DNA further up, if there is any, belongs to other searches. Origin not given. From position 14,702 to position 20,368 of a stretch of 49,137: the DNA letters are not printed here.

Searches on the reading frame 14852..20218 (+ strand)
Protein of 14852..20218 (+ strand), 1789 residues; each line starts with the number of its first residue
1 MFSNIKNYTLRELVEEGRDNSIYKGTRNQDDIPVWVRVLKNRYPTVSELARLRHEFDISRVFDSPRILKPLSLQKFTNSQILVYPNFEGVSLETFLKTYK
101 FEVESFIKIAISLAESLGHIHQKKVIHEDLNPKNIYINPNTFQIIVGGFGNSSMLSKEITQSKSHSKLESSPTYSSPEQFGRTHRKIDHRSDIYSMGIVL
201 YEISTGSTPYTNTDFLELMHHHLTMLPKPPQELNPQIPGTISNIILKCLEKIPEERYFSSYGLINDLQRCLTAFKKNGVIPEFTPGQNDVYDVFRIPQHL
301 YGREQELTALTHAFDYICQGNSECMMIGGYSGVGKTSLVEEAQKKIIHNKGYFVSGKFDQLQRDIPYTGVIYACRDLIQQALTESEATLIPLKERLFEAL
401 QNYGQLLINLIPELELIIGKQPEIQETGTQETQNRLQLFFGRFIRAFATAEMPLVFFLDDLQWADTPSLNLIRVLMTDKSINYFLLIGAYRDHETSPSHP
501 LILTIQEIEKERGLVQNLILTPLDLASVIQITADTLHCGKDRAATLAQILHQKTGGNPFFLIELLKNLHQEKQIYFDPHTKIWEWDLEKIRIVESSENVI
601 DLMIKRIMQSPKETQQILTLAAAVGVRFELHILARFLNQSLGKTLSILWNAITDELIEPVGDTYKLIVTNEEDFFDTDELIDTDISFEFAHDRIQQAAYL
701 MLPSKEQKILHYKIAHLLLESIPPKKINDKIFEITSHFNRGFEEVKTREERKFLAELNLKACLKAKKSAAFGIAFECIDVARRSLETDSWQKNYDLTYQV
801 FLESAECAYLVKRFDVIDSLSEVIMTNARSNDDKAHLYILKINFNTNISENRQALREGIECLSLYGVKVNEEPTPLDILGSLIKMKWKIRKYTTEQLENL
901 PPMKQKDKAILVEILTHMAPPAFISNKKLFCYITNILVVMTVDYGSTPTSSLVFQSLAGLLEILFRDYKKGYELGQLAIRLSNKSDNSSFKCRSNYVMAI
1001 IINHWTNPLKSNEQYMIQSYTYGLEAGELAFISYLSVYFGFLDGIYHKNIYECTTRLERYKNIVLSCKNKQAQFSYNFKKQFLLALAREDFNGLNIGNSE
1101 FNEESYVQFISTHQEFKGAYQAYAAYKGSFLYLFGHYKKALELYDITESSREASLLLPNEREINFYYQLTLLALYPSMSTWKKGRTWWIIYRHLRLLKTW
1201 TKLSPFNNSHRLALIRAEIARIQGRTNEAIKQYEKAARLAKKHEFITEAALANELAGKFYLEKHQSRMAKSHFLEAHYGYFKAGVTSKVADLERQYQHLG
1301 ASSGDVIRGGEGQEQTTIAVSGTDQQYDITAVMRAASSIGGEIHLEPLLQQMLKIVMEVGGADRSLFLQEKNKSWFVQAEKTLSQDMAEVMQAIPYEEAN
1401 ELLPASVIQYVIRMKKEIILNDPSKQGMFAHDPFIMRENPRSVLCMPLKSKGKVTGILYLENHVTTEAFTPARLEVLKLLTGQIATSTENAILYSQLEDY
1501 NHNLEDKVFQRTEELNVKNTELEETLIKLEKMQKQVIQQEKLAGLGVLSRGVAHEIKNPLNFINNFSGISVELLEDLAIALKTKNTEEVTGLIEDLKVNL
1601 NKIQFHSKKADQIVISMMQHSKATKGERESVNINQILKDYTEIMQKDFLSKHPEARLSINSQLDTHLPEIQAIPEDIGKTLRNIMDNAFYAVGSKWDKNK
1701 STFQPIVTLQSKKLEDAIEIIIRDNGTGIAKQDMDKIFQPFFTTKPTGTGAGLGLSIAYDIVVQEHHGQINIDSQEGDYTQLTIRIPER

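Call 16: search_protein_families(library=pfam, proteins=[window:14852-20218:+], max_evalue=0.001)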
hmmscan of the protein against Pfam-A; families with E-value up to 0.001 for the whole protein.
window:14852-20218:+ (1789 aa): 7 families
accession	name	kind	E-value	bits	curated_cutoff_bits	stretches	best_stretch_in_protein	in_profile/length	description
PF13191.12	AAA_16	-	1.7e-34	120.2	32.6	1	300-486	2-166/167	AAA ATPase domain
PF00069.31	Pkinase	-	4e-28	99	31.7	1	12-257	5-252/263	Protein kinase domain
PF07714.23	PK_Tyr_Ser-Thr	-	2.5e-26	93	23.1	1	11-256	4-248/258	Protein tyrosine and serine/threonine kinase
PF02518.31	HATPase_c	-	6.2e-19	68.9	26.4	1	1675-1788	4-109/111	Histidine kinase-, DNA gyrase B-, and HSP90-like ATPase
PF01590.32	GAF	-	1.5e-11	45.4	22.4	1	1345-1486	2-131/133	GAF domain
PF13185.12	GAF_2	-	1.8e-10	41.6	28.6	1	1346-1485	5-132/136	GAF domain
PF13492.12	GAF_3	-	5.1e-07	30.6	27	1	1346-1490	3-129/129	GAF domain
